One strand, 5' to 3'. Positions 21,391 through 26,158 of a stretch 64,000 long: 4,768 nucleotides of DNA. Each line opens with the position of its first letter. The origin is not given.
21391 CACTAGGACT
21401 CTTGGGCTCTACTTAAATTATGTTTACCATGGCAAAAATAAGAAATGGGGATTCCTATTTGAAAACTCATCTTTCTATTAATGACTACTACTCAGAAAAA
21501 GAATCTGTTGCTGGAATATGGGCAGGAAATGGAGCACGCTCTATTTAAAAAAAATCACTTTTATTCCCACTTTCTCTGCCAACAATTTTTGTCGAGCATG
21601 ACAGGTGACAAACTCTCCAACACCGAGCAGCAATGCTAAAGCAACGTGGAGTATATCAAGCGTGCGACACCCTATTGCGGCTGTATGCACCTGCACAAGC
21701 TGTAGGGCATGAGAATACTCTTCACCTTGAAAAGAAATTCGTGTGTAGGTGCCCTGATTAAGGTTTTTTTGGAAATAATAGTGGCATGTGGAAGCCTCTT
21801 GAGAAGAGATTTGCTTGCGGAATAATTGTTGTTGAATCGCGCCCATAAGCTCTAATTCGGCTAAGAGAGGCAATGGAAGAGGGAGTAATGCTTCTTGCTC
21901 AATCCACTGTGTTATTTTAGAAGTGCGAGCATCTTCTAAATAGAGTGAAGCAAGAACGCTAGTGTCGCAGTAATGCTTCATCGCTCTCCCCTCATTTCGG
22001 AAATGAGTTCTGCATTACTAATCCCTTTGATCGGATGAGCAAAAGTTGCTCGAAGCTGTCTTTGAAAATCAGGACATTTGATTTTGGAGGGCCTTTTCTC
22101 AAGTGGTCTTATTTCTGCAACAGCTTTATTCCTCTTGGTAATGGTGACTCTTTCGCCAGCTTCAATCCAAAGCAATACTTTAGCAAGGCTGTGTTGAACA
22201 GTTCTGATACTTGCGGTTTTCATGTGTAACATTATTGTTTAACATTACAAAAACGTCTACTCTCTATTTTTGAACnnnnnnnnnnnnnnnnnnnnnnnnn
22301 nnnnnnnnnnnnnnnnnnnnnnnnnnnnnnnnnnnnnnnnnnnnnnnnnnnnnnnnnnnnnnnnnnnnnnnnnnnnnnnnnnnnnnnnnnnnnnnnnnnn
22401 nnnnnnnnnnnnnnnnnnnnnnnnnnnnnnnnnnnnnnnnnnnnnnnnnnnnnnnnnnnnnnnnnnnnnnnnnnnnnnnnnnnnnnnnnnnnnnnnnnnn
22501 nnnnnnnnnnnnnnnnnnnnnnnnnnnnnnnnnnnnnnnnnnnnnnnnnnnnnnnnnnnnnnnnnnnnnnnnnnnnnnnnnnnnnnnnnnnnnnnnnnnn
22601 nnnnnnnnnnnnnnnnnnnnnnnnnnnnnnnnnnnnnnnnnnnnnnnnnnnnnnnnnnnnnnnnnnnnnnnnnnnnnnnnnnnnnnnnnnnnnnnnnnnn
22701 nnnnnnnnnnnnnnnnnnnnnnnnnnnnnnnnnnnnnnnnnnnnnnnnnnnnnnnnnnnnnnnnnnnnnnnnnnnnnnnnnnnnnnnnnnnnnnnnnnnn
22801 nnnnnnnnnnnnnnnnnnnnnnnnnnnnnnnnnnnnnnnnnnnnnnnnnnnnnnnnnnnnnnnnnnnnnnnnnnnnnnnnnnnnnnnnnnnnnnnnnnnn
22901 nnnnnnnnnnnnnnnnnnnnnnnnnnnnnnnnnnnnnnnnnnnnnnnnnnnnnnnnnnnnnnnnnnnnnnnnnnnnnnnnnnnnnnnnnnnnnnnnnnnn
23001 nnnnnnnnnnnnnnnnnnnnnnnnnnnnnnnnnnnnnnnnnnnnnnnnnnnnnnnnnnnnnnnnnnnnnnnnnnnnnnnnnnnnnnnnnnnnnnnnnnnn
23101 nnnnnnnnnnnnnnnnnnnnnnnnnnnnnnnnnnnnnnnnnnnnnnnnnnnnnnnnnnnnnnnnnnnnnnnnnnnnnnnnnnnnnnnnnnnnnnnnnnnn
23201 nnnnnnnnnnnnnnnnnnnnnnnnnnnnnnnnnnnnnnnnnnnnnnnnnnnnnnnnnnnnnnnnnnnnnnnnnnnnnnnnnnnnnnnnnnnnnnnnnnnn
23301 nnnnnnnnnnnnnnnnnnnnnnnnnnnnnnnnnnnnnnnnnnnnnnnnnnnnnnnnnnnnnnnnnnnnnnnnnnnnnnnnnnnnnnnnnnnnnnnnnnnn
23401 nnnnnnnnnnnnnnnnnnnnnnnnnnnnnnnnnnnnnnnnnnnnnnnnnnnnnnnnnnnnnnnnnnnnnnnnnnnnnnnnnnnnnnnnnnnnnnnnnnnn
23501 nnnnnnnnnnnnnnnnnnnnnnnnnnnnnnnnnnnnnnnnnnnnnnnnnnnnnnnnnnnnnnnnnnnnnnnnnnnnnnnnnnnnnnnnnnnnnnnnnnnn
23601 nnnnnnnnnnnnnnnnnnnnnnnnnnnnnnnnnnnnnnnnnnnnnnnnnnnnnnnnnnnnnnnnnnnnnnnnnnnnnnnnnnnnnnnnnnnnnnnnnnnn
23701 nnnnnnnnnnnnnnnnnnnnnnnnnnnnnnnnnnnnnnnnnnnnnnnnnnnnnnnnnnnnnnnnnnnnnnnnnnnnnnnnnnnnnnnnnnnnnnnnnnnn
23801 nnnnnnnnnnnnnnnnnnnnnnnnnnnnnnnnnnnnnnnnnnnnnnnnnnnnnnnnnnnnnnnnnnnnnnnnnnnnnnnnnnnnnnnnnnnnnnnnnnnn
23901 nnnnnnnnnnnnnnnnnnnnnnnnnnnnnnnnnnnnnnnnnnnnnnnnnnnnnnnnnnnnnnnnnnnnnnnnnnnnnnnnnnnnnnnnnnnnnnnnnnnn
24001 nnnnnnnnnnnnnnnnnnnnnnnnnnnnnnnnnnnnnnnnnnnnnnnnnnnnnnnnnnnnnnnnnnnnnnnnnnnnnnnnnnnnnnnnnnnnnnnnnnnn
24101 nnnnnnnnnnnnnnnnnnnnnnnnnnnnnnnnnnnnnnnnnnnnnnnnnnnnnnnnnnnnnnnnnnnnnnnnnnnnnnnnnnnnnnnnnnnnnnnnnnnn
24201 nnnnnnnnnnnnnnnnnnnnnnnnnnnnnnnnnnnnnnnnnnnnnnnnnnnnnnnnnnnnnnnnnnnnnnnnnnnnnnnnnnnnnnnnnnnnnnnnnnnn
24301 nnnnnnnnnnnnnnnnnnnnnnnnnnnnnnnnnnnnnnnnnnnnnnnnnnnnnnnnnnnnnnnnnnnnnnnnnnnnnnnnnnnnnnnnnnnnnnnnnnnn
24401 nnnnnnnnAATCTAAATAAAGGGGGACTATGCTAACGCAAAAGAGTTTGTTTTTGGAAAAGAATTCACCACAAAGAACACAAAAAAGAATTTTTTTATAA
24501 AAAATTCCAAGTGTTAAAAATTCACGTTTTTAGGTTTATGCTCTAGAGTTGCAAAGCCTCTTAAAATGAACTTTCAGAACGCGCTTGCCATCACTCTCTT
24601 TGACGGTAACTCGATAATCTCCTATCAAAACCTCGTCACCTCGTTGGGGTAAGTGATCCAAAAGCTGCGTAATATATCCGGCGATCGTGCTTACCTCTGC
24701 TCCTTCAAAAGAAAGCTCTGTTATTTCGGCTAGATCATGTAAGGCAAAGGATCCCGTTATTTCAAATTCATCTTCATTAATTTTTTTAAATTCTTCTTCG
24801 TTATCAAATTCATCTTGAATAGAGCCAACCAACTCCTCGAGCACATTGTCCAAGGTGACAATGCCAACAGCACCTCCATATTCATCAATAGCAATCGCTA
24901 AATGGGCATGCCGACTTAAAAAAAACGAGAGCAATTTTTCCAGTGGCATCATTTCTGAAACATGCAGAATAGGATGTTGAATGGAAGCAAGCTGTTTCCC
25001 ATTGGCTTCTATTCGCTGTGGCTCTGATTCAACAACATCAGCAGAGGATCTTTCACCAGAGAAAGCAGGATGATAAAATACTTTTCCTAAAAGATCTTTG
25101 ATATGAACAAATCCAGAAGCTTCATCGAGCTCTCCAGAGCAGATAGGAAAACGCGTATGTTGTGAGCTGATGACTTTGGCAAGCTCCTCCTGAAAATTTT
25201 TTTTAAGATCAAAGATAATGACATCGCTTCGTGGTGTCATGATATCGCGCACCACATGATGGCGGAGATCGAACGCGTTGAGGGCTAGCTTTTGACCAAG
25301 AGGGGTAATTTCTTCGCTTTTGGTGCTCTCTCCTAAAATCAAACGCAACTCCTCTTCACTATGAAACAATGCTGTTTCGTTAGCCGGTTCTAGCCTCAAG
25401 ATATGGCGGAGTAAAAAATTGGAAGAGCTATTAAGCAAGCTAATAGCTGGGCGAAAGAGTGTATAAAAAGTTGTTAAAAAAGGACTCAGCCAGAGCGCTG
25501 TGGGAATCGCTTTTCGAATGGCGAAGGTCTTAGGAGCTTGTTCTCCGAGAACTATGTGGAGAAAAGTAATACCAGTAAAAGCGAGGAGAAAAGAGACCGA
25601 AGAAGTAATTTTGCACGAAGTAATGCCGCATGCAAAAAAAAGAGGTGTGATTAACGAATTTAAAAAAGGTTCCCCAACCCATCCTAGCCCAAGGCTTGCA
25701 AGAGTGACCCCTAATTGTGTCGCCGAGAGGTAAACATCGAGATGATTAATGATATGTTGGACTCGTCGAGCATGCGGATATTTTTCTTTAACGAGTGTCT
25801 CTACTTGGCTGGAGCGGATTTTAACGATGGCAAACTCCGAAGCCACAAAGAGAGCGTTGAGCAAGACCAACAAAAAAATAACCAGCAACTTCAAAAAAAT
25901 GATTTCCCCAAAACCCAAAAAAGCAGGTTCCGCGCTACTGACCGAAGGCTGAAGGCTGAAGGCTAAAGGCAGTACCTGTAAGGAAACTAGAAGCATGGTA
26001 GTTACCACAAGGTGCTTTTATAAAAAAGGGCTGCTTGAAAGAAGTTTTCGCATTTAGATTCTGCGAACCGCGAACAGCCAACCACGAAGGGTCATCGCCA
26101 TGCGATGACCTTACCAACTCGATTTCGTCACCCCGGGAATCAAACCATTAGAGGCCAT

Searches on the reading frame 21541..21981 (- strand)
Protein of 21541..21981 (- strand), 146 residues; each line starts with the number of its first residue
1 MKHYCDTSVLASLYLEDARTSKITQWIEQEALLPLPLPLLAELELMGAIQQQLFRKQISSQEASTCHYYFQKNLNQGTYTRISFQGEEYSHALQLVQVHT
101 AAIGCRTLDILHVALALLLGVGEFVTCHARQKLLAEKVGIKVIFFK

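Call 50: search_protein_families(library=pfam, proteins=[window:21541-21981:-])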
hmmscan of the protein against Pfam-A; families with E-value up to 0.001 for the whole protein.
window:21541-21981:- (146 aa): 1 family
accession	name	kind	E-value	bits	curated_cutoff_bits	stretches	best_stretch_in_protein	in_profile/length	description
PF01850.27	PIN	-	0.00033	21.7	23.6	1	4-131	2-114/120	PIN domain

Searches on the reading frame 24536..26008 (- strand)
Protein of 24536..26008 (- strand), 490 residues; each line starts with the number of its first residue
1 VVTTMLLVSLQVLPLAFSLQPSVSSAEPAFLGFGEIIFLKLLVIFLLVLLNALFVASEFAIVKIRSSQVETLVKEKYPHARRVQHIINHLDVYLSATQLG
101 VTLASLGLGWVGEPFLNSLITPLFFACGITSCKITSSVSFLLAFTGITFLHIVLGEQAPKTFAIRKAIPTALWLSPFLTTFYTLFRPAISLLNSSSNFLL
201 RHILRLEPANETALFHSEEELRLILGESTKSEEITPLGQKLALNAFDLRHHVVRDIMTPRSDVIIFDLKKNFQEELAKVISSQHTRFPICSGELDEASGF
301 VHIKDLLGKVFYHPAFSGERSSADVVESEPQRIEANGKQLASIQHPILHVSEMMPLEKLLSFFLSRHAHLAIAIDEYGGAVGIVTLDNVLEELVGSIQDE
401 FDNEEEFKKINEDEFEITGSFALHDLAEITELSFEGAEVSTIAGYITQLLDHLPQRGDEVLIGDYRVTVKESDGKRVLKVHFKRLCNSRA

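Call 49: search_protein_families(library=pfam, proteins=[window:24536-26008:-])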
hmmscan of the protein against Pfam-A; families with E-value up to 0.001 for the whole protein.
window:24536-26008:- (490 aa): 3 families
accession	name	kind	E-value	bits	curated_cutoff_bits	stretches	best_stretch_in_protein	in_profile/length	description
PF01595.25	CNNM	-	2.8e-45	154.6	28.4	1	42-234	1-177/181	Cyclin M transmembrane N-terminal domain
PF03471.22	CorC_HlyC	-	9.2e-18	64.5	27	1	409-484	2-79/81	Transporter associated domain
PF00571.33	CBS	-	2.1e-09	38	24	1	344-394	6-56/57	CBS domain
